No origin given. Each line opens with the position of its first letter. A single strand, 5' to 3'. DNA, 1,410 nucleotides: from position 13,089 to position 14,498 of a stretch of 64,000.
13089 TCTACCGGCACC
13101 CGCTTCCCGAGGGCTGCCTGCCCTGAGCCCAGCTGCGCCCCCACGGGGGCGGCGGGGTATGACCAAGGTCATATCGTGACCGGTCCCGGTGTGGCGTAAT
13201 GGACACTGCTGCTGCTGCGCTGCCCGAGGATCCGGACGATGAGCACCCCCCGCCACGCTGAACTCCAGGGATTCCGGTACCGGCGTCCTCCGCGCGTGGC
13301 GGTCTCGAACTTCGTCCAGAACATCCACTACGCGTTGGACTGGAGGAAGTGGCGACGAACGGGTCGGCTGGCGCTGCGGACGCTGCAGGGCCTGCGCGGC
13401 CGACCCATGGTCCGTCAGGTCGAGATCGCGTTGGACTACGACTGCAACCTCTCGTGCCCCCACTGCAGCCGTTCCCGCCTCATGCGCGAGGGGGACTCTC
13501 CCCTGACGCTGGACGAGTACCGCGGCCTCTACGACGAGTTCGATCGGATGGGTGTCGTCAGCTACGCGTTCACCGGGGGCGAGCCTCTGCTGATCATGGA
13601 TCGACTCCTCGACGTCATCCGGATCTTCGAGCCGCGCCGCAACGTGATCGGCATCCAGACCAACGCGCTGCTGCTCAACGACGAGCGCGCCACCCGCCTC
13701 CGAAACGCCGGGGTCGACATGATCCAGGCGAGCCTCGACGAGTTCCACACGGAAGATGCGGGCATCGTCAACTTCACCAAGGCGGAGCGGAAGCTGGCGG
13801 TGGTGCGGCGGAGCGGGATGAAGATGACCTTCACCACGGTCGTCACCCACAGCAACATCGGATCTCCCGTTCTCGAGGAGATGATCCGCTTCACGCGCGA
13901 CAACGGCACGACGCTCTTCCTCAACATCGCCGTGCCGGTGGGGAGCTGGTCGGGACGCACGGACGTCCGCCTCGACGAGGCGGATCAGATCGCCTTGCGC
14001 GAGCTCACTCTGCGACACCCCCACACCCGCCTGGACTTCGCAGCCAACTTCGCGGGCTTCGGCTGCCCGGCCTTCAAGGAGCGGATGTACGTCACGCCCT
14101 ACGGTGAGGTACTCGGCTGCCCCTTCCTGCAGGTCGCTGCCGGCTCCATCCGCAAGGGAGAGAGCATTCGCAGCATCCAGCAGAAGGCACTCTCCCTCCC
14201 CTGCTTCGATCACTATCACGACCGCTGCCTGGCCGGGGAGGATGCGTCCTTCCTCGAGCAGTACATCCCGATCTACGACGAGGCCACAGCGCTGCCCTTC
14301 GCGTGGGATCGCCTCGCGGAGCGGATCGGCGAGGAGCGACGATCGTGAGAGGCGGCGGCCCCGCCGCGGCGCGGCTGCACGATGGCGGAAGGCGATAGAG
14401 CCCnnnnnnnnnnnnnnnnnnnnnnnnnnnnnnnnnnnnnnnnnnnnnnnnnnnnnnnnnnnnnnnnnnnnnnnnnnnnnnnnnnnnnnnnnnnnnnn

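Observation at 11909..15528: Uncharacterised three-gene cluster: amidohydrolase-2 enzyme plus two paralogous twitch/SPASM-like radical SAM enzymes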

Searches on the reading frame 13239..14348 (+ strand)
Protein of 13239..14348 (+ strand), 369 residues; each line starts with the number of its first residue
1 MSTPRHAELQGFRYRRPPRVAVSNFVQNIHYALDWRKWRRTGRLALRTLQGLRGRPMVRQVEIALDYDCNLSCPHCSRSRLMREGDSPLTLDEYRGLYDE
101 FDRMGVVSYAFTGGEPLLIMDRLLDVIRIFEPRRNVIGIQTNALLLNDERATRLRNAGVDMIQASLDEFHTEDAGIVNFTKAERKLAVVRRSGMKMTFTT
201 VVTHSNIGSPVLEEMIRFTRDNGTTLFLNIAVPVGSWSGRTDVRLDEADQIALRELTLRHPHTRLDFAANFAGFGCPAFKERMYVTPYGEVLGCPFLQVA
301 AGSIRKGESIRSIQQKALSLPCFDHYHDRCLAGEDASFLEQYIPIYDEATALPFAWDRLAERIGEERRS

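Call 3: search_protein_families(library=pfam, proteins=[window:13239-14348:+], max_evalue=0.01)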
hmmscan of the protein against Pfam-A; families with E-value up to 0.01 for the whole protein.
window:13239-14348:+ (369 aa): 2 families
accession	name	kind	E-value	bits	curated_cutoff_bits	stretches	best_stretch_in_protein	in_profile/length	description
PF04055.27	Radical_SAM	-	4.3e-16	60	29.5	1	69-202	7-150/166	Radical SAM superfamily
PF13353.11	Fer4_12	-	0.0069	17.1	22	0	68-131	14-78/137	4Fe-4S single cluster domain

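Call 4: search_protein_families(library=ncbifam, proteins=[window:13239-14348:+], max_evalue=0.01)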
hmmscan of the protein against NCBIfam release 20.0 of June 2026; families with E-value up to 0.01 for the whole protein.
window:13239-14348:+ (369 aa): 49 families (the best 25 are shown)
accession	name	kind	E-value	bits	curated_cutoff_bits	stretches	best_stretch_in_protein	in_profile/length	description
TIGR04545.1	rSAM_ahbD_hemeb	equivalog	2.6e-18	66.6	500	1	66-236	7-180/339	heme b synthase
TIGR02666.1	moaA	equivalog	3.4e-18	65.7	284.05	1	58-236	9-197/336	GTP 3',8-cyclase MoaA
TIGR02109.1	PQQ_syn_pqqE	equivalog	1.4e-17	63.7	381.35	1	63-223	11-173/358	pyrroloquinoline quinone biosynthesis protein PqqE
TIGR02668.1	moaA_archaeal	equivalog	4e-17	62.2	325.25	1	58-226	9-181/303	GTP 3',8-cyclase MoaA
TIGR03962.1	mycofact_rSAM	equivalog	6.1e-17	61.8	265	1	64-312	17-280/339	mycofactocin radical SAM maturase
NF001199.0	PRK00164.2-1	equivalog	5.2e-16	58.7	231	1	58-227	11-183/308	GTP 3',8-cyclase MoaA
TIGR04055.1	rSAM_NirJ2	equivalog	3.4e-13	49.8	500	1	68-223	9-165/326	putative heme d1 biosynthesis radical SAM protein NirJ2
NF050035.1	rSAM_WgK_link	exception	2e-12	46.8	650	1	60-176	10-130/367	radical SAM/SPASM peptide maturase WgkB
TIGR04250.1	SCM_rSAM_ScmE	equivalog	4.3e-12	45.6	400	1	59-221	3-167/358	SynChlorMet cassette radical SAM/SPASM protein ScmE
TIGR04347.1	pseudo_SAM_Halo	equivalog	5.4e-12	45.7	525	1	67-228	46-208/390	TIGR04347 family pseudo-SAM/SPASM protein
TIGR04311.1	rSAM_Geo_metal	subfamily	6.1e-12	45.3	400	1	67-178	11-124/423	radical SAM/SPASM family putative metalloenzyme maturase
TIGR04317.1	W_rSAM_matur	equivalog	6.8e-12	45.1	380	1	58-183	3-127/349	tungsten cofactor oxidoreductase radical SAM maturase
NF045574.1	sacti_mat_StsB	exception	1.1e-11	44.3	625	1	56-219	93-256/466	StsB family radical SAM/SPASM domain sactipeptide maturase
TIGR04303.1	GeoRSP_rSAM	equivalog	5.9e-11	42.5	400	1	61-224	7-169/325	GeoRSP system radical SAM/SPASM protein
TIGR04054.1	rSAM_NirJ1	equivalog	1.2e-10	40.5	650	1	67-172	44-148/387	putative heme d1 biosynthesis radical SAM protein NirJ1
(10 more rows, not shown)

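Call 17: find_homologous_proteins(query=window:13239-14348:+, max_evalue=1e-10)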
Query window:13239-14348:+ (369 aa): 24 proteins with E <= 1e-10 among 4678 candidates.
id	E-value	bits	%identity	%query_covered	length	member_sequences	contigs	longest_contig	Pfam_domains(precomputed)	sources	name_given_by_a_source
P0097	2.4e-250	848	100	100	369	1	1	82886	PF04055.28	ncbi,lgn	-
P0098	4.0e-203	692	83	98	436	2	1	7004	PF04055.28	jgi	jgi:MoaA/NifB/PqqE/SkfB family radical SAM enzyme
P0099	4.2e-202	689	82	96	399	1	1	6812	PF04055.28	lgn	-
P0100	6.0e-173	593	75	93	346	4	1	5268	PF04055.28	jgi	jgi:MoaA/NifB/PqqE/SkfB family radical SAM enzyme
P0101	1.7e-164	565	67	96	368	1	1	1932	PF04055.28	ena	-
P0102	2.4e-138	479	58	93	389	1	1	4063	PF04055.28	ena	-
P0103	2.6e-137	476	60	96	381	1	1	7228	PF04055.28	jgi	-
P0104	2.6e-113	397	49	97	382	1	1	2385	PF04055.28,PF13353.12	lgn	-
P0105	2.4e-106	374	48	94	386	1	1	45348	PF04055.28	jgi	jgi:MoaA/NifB/PqqE/SkfB family radical SAM enzyme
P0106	3.1e-72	262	39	88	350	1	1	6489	PF13186.12,PF04055.28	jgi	jgi:MoaA/NifB/PqqE/SkfB family radical SAM enzyme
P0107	1.6e-68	250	38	88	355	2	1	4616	PF13186.12,PF04055.28,PF13353.12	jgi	jgi:MoaA/NifB/PqqE/SkfB family radical SAM enzyme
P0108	6.5e-63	231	40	82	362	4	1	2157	PF13186.12,PF04055.28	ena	-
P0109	7.1e-63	231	42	81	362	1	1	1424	PF13186.12,PF04055.28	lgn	-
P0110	1.4e-62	230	41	81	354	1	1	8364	PF13186.12,PF04055.28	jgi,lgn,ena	-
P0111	2.0e-62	230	38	83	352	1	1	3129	PF13186.12,PF04055.28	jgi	jgi:MoaA/NifB/PqqE/SkfB family radical SAM enzyme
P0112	2.7e-62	229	40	83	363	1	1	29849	PF13186.12,PF04055.28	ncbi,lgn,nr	ncbi:MAG: radical SAM protein [Nitrospirae bacterium]|nr:radical SAM protein [Nitrospirota bacterium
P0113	2.2e-60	223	39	82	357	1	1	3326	PF13186.12,PF04055.28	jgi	-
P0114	1.9e-59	220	36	78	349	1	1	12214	PF13186.12,PF04055.28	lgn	-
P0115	2.0e-59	220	39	82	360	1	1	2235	PF13186.12,PF04055.28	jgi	jgi:MoaA/NifB/PqqE/SkfB family radical SAM enzyme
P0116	3.3e-59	219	37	81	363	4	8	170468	PF13186.12,PF04055.28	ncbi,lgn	-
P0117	3.5e-59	219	40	82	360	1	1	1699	PF13186.12,PF04055.28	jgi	jgi:MoaA/NifB/PqqE/SkfB family radical SAM enzyme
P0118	6.0e-59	218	36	87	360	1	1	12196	PF13186.12,PF04055.28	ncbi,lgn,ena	-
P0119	3.1e-57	212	34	83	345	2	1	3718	PF13186.12,PF04055.28,PF13353.12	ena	-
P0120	2.7e-53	199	33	80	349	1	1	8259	PF13186.12,PF04055.28,PF13353.12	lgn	-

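Call 18: find_encoding_contigs(protein=P0098, flank=10000, max_places=1)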
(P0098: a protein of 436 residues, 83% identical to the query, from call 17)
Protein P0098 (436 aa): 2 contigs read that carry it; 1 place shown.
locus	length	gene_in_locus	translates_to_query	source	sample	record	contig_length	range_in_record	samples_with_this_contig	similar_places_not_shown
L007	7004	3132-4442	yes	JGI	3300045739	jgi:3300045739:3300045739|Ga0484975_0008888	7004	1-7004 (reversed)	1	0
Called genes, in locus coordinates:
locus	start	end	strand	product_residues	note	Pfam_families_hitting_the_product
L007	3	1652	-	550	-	?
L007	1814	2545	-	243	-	PF01738:DLH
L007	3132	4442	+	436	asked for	PF04055:Radical_SAM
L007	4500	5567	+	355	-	PF04055:Radical_SAM, PF13186:SPASM (weak)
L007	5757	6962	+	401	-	PF02770:Acyl-CoA_dh_M, PF00441:Acyl-CoA_dh_1, PF08028:Acyl-CoA_dh_2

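Call 19: find_encoding_contigs(protein=P0099, flank=10000, max_places=1)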
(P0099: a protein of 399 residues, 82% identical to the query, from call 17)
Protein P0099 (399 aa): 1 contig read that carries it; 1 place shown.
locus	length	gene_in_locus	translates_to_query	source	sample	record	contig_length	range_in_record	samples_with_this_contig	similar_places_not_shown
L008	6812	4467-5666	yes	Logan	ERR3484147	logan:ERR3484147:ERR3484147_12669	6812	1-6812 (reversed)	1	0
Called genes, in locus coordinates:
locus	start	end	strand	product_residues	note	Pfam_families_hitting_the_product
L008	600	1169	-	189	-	-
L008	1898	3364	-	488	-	-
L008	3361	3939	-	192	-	-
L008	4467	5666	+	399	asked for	PF04055:Radical_SAM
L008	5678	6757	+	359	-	PF04055:Radical_SAM, PF13186:SPASM (weak)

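Call 20: find_encoding_contigs(protein=P0105, flank=10000, max_places=1)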
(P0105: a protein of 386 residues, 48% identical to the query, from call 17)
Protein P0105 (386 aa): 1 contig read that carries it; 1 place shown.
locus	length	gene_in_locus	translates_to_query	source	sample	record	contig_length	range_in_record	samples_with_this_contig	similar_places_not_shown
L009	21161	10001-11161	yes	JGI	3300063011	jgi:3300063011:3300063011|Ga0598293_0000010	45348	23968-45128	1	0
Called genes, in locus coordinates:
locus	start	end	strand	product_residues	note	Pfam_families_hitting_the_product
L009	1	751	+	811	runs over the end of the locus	PF13439:Glyco_transf_4, PF13579:Glyco_trans_4_4, PF20706:GT4-conflict, PF00534:Glycos_transf_1, PF13524:Glyco_trans_1_2, PF13692:Glyco_trans_1_4, PF13439:Glyco_transf_4, PF13579:Glyco_trans_4_4, +5 more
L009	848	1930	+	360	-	PF00155:Aminotran_1_2, PF01041:DegT_DnrJ_EryC1, PF01212:Beta_elim_lyase (weak)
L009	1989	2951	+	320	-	PF01209:Ubie_methyltran, PF13489:Methyltransf_23, PF08241:Methyltransf_11, PF08242:Methyltransf_12, PF13649:Methyltransf_25, PF13847:Methyltransf_31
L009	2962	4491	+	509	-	PF02310:B12-binding, PF04055:Radical_SAM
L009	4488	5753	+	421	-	PF13439:Glyco_transf_4, PF13579:Glyco_trans_4_4, PF00534:Glycos_transf_1, PF13692:Glyco_trans_1_4, PF13524:Glyco_trans_1_2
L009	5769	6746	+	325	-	-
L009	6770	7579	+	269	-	PF02353:CMAS (weak), PF13489:Methyltransf_23, PF05148:Methyltransf_8 (faint), PF13847:Methyltransf_31, PF08241:Methyltransf_11, PF08242:Methyltransf_12, PF13649:Methyltransf_25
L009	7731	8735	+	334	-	PF13489:Methyltransf_23, PF13847:Methyltransf_31 (faint), PF08241:Methyltransf_11, PF08242:Methyltransf_12 (faint), PF13649:Methyltransf_25 (weak)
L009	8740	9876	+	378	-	PF04055:Radical_SAM, PF13186:SPASM (weak)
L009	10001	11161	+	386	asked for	PF04055:Radical_SAM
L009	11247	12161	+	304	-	PF13489:Methyltransf_23, PF13847:Methyltransf_31, PF08241:Methyltransf_11, PF08242:Methyltransf_12, PF13649:Methyltransf_25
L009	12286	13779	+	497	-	-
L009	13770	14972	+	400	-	PF13641:Glyco_tranf_2_3 (weak), PF00535:Glycos_transf_2, PF26629:GT2_TM_C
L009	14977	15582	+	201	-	PF13489:Methyltransf_23, PF07021:MetW, PF13847:Methyltransf_31, PF08241:Methyltransf_11, PF08242:Methyltransf_12, PF13649:Methyltransf_25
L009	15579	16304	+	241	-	-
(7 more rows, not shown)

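Call 40: find_related_loci(query=A2, collection=metagenome_contigs, flank=10000)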
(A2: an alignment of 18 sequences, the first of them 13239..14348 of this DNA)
Query A2 (369 aa) in metagenome_contigs; peptide patterns used: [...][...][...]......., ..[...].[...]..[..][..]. (x = any residue, [..] = any of these).
474 stretches matched a pattern; 281 encode a relative of the query (tblastn E <= 1e-3); the best 80 are kept; 80 distinct loci.
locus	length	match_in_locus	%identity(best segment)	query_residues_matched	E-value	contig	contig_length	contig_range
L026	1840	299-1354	38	13-356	2e-75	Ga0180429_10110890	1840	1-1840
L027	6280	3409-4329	38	56-358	3e-70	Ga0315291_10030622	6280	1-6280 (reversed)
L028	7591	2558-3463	41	58-357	5e-68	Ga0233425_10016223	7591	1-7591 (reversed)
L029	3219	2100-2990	39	52-344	1e-66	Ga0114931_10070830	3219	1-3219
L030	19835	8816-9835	33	25-359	5e-66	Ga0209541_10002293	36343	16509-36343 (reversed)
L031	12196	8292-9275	37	36-357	4e-65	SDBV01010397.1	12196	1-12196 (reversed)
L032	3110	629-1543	34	59-361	1e-65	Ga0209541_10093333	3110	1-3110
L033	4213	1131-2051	38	52-356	1e-63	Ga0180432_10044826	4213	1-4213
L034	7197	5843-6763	38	52-356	1e-63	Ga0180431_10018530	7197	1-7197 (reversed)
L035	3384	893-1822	34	55-362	3e-62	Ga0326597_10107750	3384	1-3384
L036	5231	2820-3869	34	17-358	1e-60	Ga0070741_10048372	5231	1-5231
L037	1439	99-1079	35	20-340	8e-63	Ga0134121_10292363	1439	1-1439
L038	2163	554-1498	34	59-369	5e-61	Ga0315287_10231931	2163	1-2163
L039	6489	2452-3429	34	22-343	2e-59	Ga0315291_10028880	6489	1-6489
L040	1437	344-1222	38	54-343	7e-62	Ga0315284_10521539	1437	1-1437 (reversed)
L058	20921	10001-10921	32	30-334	4e-45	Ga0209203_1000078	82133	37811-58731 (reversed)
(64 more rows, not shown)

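Call 53: search_protein_families(library=pfam, proteins=[L008:1898-3364:-, L008:3361-3939:-], max_evalue=0.001)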
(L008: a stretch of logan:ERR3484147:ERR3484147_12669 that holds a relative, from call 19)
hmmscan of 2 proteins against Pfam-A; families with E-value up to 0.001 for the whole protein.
L008:1898-3364:- (488 aa): 0 families

L008:3361-3939:- (192 aa): 1 family
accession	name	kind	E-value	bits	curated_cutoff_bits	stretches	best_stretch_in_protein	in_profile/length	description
PF07589.16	PEP-CTERM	-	0.00015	22.2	20.7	1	168-192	2-24/24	PEP-CTERM motif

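Call 59: search_protein_families(library=pfam, proteins=[L058:4727-6172:+, L058:6195-7565:+, L058:7570-8904:+, L058:8949-9947:+, L058:9944-10972:+, L058:11796-13217:+, L058:13168-14532:+, L058:14534-15952:+, L058:16112-17242:+, L058:2224-4761:-], max_evalue=0.0001)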
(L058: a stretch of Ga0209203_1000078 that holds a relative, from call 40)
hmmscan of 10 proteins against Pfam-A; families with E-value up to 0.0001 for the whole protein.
L058:4727-6172:+ (481 aa): 3 families
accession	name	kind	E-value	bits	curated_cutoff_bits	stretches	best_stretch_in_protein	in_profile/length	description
PF04055.27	Radical_SAM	-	6.2e-21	75.7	29.5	1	175-343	2-166/166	Radical SAM superfamily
PF02310.24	B12-binding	-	2.8e-16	59.9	32.1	1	14-115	15-120/121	B12 binding domain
PF19238.5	Radical_SAM_2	-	1.7e-05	25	26.7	0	265-326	64-124/151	Radical SAM-like domain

L058:6195-7565:+ (456 aa): 2 families
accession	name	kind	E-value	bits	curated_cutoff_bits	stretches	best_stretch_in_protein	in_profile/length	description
PF04055.27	Radical_SAM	-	5.5e-21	75.9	29.5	1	198-361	2-165/166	Radical SAM superfamily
PF02310.24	B12-binding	-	1.6e-18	67.1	32.1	1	15-127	9-120/121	B12 binding domain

L058:7570-8904:+ (444 aa): 1 family
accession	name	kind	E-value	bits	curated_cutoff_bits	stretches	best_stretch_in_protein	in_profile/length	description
PF04055.27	Radical_SAM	-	6.5e-12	46.4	29.5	1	196-353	3-166/166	Radical SAM superfamily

L058:8949-9947:+ (332 aa): 2 families
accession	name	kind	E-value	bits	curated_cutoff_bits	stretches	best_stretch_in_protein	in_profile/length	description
PF04055.27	Radical_SAM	-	8.1e-24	85.1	29.5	1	29-186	3-165/166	Radical SAM superfamily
PF13186.11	SPASM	-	2e-07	31.6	21.5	1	242-281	1-45/67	Iron-sulfur cluster-binding domain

L058:9944-10972:+ (342 aa): 2 families
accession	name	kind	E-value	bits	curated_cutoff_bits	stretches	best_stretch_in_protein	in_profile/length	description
PF04055.27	Radical_SAM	-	8.3e-28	98.1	29.5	1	55-200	3-154/166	Radical SAM superfamily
PF13186.11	SPASM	-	2.2e-06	28.3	21.5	1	269-307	1-44/67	Iron-sulfur cluster-binding domain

L058:11796-13217:+ (473 aa): 2 families
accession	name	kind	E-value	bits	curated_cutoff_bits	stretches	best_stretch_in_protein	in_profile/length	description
PF04055.27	Radical_SAM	-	1e-21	78.2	29.5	1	206-362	3-163/166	Radical SAM superfamily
PF02310.24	B12-binding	-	9.6e-20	71.1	32.1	1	23-139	6-120/121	B12 binding domain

L058:13168-14532:+ (454 aa): 2 families
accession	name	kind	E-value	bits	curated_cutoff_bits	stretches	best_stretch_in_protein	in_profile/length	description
PF04055.27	Radical_SAM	-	1e-13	52.3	29.5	1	123-281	3-165/166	Radical SAM superfamily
PF23545.1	Zn_ribbon_HMPTM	-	3.7e-08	33.2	27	1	42-78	5-41/45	HMPTM N-terminal zinc ribbon domain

L058:14534-15952:+ (472 aa): 2 families
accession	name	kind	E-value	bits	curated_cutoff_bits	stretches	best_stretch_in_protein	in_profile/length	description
PF02310.24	B12-binding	-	5.5e-20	71.8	32.1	1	15-117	12-119/121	B12 binding domain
PF04055.27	Radical_SAM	-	1.6e-16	61.3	29.5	1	183-340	5-158/166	Radical SAM superfamily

L058:16112-17242:+ (376 aa): 0 families

L058:2224-4761:- (845 aa): 0 families

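Call 94: predict_structure(alignment_id=A2)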
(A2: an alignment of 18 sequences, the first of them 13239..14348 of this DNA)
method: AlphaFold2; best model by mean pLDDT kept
length: 369 residues; sequences in the alignment: 18
mean_pLDDT: 87.4   pTM: 0.88
mean pLDDT of the five models: 87.4, 86.8, 86.4, 86.2, 85.5
residues with pLDDT >= 90: 215; 70-90: 120; 50-70: 19; < 50: 15
segments of 3 or more residues with pLDDT < 50: 1-7, 170-174, 367-369
pLDDT, mean of each block of 10 residues (from residue 1): 46 84 86 82 84 80 90 71 89 98 94 92 98 95 93 97 81 66 96 96 91 95 95 85 90 94 85 79 95 93 96 94 87 90 91 91 64
secondary structure, 60 per line:
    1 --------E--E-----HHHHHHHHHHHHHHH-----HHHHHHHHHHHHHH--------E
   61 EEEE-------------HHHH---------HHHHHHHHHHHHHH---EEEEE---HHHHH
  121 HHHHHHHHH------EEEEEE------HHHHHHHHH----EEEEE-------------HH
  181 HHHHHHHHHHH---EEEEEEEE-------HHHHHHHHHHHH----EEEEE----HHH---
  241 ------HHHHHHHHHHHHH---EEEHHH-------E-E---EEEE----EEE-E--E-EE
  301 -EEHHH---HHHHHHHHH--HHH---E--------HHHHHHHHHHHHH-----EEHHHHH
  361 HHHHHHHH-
elements in order: H18-32 H38-51 E60-64 H78-81 H91-104 E108-112 H116-129 E136-141 H148-156 E161-165 H179-191 E195-202 H210-221 E226-230 H247-259 E263-265 E282-285 E290-292 H310-318 H336-348 H356-368
